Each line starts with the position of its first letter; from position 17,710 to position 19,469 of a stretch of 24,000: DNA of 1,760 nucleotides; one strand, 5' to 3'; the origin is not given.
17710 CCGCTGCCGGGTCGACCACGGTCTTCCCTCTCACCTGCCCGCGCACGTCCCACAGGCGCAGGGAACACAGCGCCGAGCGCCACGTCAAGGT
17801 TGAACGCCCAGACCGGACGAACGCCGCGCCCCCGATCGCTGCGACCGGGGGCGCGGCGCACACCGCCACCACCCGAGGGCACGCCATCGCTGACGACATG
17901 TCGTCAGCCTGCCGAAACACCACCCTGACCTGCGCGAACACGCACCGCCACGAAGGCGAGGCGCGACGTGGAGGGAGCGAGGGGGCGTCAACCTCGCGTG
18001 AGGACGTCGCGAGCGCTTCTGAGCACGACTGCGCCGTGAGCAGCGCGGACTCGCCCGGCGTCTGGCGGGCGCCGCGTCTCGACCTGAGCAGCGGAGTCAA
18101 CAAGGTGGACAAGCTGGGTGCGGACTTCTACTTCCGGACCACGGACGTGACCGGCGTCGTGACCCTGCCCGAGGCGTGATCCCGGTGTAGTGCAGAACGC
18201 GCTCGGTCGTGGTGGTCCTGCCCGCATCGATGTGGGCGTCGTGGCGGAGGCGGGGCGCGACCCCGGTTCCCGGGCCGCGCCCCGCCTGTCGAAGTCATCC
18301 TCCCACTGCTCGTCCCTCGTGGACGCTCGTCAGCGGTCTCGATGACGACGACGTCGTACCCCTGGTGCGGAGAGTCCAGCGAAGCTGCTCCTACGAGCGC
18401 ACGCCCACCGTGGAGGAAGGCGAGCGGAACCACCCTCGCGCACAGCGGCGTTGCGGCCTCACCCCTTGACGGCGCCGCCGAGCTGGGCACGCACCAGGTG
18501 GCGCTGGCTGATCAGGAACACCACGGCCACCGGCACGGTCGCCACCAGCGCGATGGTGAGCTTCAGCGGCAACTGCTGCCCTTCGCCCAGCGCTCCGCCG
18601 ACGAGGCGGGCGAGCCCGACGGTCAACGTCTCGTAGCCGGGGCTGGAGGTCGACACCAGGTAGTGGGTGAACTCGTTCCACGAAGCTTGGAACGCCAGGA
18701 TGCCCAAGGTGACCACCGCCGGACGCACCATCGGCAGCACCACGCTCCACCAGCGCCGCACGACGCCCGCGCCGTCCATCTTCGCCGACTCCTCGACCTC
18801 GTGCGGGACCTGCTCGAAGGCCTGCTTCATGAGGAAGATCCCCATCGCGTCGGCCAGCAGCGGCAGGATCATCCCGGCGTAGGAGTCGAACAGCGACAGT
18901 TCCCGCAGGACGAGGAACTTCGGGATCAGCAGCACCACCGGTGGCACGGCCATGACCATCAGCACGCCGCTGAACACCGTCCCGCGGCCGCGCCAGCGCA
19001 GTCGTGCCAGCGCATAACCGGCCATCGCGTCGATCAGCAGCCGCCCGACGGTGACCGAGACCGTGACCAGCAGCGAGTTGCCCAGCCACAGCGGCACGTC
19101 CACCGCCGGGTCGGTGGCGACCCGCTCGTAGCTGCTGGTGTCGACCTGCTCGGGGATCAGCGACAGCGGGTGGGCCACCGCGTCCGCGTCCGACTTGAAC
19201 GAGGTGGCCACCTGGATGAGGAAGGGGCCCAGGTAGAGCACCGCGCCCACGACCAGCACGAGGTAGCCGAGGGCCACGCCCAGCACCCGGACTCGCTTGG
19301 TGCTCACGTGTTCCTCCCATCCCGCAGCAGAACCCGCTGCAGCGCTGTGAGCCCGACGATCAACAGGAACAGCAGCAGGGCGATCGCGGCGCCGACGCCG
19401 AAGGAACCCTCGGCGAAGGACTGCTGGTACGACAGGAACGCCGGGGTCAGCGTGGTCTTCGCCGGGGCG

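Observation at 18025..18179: fusA'-'tuf chimeric relic joined exactly at a shared Phe-Tyr-Phe (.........) microhomology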

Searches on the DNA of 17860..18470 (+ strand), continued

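Call 60: search_dna_similar(query=window:17860-18470:+, collection=phages, mode=distant, max_evalue=1, max_rows=8)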
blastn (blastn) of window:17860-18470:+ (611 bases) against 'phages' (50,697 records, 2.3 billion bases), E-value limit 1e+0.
Records with a match: 3; places in all: 3; records where one place covers at least 80% of the query: 0.
Best place of each record, by identity: 90-95% 3.
By first word of the organism name: Bacteriophage 1; Ralstonia 1; Microbacterium 1.
By host as written in the record: - 1; Ralstonia pseudosolanacearum 1; Microbacterium sp. 1.
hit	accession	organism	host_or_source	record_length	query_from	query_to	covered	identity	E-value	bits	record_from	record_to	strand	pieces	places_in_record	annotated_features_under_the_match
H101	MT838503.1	Bacteriophage sp.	human fecal samples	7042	344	378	6%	91.4%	1e-3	51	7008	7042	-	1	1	record has no annotation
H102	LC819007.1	Ralstonia phage FLC4-3B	Ralstonia pseudosolanacearum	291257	272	299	5%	92.9%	2e-1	43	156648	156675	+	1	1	putative tail fiber protein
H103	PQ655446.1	Microbacterium phage SM23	Microbacterium sp.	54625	289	315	4%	92.6%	6e-1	41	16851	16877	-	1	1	hypothetical protein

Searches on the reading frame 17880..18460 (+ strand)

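Call 33: find_homologous_proteins(query=L042:2480-4582:+, max_evalue=1e-100)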
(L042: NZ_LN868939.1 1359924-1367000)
Query L042:2480-4582:+ (700 aa): 8000 proteins with E <= 1e-100 among 8000 candidates; the best 120 are listed.
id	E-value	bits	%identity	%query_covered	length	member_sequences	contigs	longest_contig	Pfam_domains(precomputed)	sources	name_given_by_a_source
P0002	0.0e+0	1568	100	100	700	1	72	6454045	PF00679.31,PF14492.13,PF00009.34,PF03764.25,PF16658.12,PF03144.32,PF22042.3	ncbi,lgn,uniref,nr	ncbi:elongation factor G [Nocardia farcinica]|uniref:Elongation factor G n=2 Tax=Nocardia farcinica 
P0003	0.0e+0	1546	98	100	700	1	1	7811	PF00679.31,PF14492.13,PF00009.34,PF03764.25,PF16658.12,PF03144.32,PF22042.3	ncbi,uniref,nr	ncbi:elongation factor G [Nocardia farcinica]|uniref:elongation factor G n=1 Tax=Nocardia farcinica 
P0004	0.0e+0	1541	98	100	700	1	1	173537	PF00679.31,PF14492.13,PF00009.34,PF03764.25,PF16658.12,PF03144.32,PF22042.3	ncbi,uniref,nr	ncbi:elongation factor G [Nocardia higoensis]|uniref:elongation factor G n=1 Tax=Nocardia higoensis 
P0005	0.0e+0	1538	98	100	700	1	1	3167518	PF00679.31,PF14492.13,PF00009.34,PF03764.25,PF16658.12,PF03144.32,PF22042.3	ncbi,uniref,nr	ncbi:elongation factor G [Nocardia higoensis]|uniref:Elongation factor G n=1 Tax=Nocardia higoensis 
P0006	0.0e+0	1538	98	100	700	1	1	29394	PF00679.31,PF14492.13,PF00009.34,PF03764.25,PF16658.12,PF03144.32,PF22042.3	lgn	-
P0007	0.0e+0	1535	98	100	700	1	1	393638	PF00679.31,PF14492.13,PF00009.34,PF03764.25,PF16658.12,PF03144.32,PF22042.3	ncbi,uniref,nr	ncbi:elongation factor G [Nocardia shimofusensis]|uniref:elongation factor G n=1 Tax=Nocardia shimof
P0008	0.0e+0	1529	97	100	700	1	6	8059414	PF00679.31,PF14492.13,PF00009.34,PF03764.25,PF16658.12,PF03144.32,PF22042.3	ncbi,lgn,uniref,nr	ncbi:elongation factor G [Nocardia puris]|uniref:Elongation factor G n=1 Tax=Nocardia puris TaxID=20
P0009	0.0e+0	1524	97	100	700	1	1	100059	PF00679.31,PF14492.13,PF00009.34,PF03764.25,PF16658.12,PF03144.32,PF22042.3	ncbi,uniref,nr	ncbi:elongation factor G [Nocardia brevicatena]|uniref:elongation factor G n=1 Tax=Nocardia brevicat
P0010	0.0e+0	1522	96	100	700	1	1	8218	PF00679.31,PF14492.13,PF00009.34,PF03764.25,PF16658.12,PF03144.32,PF22042.3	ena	-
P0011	0.0e+0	1522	97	100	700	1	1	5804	PF00679.31,PF14492.13,PF00009.34,PF03764.25,PF16658.12,PF03144.32,PF22042.3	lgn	-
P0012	0.0e+0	1522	97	100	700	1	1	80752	PF00679.31,PF14492.13,PF00009.34,PF03764.25,PF16658.12,PF03144.32,PF22042.3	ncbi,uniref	ncbi:elongation factor G [Nocardia sp. NPDC004568]|uniref:elongation factor G n=1 Tax=Nocardia sp. N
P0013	0.0e+0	1521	96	100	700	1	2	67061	PF00679.31,PF14492.13,PF00009.34,PF03764.25,PF16658.12,PF03144.32,PF22042.3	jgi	-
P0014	0.0e+0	1520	96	100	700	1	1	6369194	PF00679.31,PF14492.13,PF00009.34,PF03764.25,PF16658.12,PF03144.32,PF22042.3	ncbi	ncbi:elongation factor G [Nocardia sp. X0981]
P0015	0.0e+0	1519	96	100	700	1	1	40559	PF00679.31,PF14492.13,PF00009.34,PF03764.25,PF16658.12,PF03144.32,PF22042.3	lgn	-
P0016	0.0e+0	1518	96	100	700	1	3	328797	PF00679.31,PF14492.13,PF00009.34,PF03764.25,PF16658.12,PF03144.32,PF22042.3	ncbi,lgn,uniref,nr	ncbi:elongation factor G [Nocardia veterana]|uniref:Elongation factor G n=1 Tax=Nocardia veterana Ta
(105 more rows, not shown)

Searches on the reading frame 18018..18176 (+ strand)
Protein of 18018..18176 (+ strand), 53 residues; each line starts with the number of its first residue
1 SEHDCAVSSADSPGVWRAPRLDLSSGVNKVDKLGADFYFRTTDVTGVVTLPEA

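Call 7: search_solved_structures(query=window:18018-18176:+, max_evalue=10, show_alignments=5)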
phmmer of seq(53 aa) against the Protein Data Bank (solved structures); distinct sequences matched with E-value up to 10: 55.
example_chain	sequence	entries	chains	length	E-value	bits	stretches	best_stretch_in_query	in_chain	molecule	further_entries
6gfu_A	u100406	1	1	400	0.00059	23.2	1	36-52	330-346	Elongation Factor Tu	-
7vmx_B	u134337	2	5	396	0.0007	22.9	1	36-52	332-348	Elongation factor Tu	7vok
8v9l_x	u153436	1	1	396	0.00075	22.8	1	36-52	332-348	Elongation factor Tu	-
6htw_H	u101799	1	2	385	0.00098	22.5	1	36-52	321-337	Elongation Factor Tu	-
5w76_A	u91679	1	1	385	0.00098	22.5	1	36-52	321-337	Ancestral Elogation Factor N153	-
6i8r_A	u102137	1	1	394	0.001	22.4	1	36-52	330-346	Elongation Factor Tu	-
5w7q_A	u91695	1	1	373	0.0068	19.9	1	36-52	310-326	Consensus Elongation Factor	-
1eft_A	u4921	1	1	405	0.012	19.1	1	36-52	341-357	ELONGATION FACTOR TU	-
1b23_P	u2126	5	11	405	0.012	19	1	36-52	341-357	ELONGATION FACTOR TU | OF ELONGATION FACTOR TU (EF-TU)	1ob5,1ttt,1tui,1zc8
4v8q_BZ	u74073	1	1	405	0.012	19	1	36-52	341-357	ELONGATION FACTOR TU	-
5i4q_C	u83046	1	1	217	0.017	18.6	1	36-52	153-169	Elongation factor Tu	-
1exm_A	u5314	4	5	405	0.022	18.3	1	36-52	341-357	ELONGATION FACTOR TU (EF-TU) | ELONGATION FACTOR TU | Elongation factor Tu-A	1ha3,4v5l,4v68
2c77_A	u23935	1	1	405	0.022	18.3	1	36-52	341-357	ELONGATION FACTOR TU-B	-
4lbv_A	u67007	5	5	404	0.022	18.3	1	36-52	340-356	Elongation factor Tu-A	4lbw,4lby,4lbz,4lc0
1aip_A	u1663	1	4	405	0.022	18.3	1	36-52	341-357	ELONGATION FACTOR TU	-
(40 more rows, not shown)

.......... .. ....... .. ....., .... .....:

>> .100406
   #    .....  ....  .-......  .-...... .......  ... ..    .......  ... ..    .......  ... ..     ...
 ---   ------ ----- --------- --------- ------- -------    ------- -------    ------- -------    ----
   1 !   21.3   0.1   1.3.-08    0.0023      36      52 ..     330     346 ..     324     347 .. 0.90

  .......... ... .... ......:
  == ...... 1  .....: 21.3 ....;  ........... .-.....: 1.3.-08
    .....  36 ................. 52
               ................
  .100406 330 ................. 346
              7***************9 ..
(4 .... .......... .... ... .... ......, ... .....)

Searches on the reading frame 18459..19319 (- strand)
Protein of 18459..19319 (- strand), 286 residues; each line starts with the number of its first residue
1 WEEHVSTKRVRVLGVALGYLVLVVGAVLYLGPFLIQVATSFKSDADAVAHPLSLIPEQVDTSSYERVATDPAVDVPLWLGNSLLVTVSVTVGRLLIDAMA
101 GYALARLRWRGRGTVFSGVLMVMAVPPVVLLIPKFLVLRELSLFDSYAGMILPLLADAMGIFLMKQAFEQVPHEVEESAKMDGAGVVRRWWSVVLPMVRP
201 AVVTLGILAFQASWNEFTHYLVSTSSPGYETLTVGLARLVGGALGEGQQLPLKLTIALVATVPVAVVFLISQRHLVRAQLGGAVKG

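Call 10: find_related_loci(query=window:18462-19307:-, collection=genome_contigs, flank=10000)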
Query seq(282 aa) (282 aa) in genome_contigs; peptide patterns used: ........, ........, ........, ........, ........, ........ (x = any residue, [..] = any of these).
304 stretches matched a pattern; 41 encode a relative of the query (tblastn E <= 1e-3); 40 distinct loci.
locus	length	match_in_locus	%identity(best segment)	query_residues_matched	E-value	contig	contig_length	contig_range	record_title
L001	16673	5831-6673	74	1-281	4e-140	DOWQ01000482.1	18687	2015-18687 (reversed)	MAG TPA_asm: Streptomyces sp. isolate UBA8490 contig_1340, whole genome shotgun sequence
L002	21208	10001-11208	73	2-282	3e-136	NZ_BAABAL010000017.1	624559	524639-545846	Allokutzneria multivorans strain JCM 17342 sequence17, whole genome shotgun sequence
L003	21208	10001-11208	73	4-282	7e-136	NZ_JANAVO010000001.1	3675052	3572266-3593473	Allokutzneria sp. A3M-2-11 16 NODE_1_length_3675052_cov_173.696070, whole genome shotgun sequence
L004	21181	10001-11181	74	5-282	1e-135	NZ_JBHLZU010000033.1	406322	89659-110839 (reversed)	Allokutzneria oryzae strain TBRC 7907 GCM70008131_15, whole genome shotgun sequence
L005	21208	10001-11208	72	2-282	7e-134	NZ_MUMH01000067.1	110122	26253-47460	Allokutzneria sp. NRRL B-24872 NRRL_B-24872_contig_67, whole genome shotgun sequence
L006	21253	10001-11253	55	8-281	4e-96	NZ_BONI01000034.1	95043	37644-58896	Catellatospora coxensis strain NBRC 107359 sequence034, whole genome shotgun sequence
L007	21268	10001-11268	56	8-281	8e-97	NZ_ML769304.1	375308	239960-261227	Catellatospora vulcania strain NEAU-JM1 Scaffold7, whole genome shotgun sequence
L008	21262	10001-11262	55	8-281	6e-96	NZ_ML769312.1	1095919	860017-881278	Catellatospora paridis strain NEAU-CL2 Scaffold1, whole genome shotgun sequence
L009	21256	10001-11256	55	8-281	1e-95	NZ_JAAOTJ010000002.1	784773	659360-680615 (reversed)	Catellatospora methionotrophica strain IMSNU 22006 NODE_2, whole genome shotgun sequence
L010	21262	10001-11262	54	8-281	2e-94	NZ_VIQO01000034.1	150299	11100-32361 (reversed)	Catellatospora sichuanensis strain H14505 Scaffold25_1, whole genome shotgun sequence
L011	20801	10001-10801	54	13-282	3e-93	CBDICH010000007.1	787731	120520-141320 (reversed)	MAG: Nakamurella sp. isolate 84d723b6-c38b-4e73-9917-35fbe35fa3f9 genome assembly, contig: contig_7, whole genome shotgu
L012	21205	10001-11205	89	1-282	6e-167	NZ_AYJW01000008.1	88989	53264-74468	Saccharopolyspora rectivirgula DSM 43747 Contig8, whole genome shotgun sequence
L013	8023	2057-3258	57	14-282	2e-87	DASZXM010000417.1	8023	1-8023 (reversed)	MAG TPA_asm: Pseudonocardiaceae bacterium isolate SMAG_U6183 k141_139545, whole genome shotgun sequence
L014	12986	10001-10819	48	7-282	1e-79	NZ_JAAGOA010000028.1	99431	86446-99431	Phytoactinopolyspora halotolerans strain CCTCC AB 2017055 Scaffold28, whole genome shotgun sequence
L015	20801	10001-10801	49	13-282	6e-80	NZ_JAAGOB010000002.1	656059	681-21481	Phytoactinopolyspora alkaliphila strain CGMCC 4.7225 Scaffold2, whole genome shotgun sequence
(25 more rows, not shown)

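Call 15: search_protein_families(library=pfam, proteins=[window:18459-19319:-], max_evalue=0.01)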
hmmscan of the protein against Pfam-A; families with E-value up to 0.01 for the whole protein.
window:18459-19319:- (286 aa): 1 family
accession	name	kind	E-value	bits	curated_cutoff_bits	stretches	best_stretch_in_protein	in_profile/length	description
PF00528.27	BPD_transp_1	-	2.1e-16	60.6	26.4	1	99-277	3-180/184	Binding-protein-dependent transport system inner membrane component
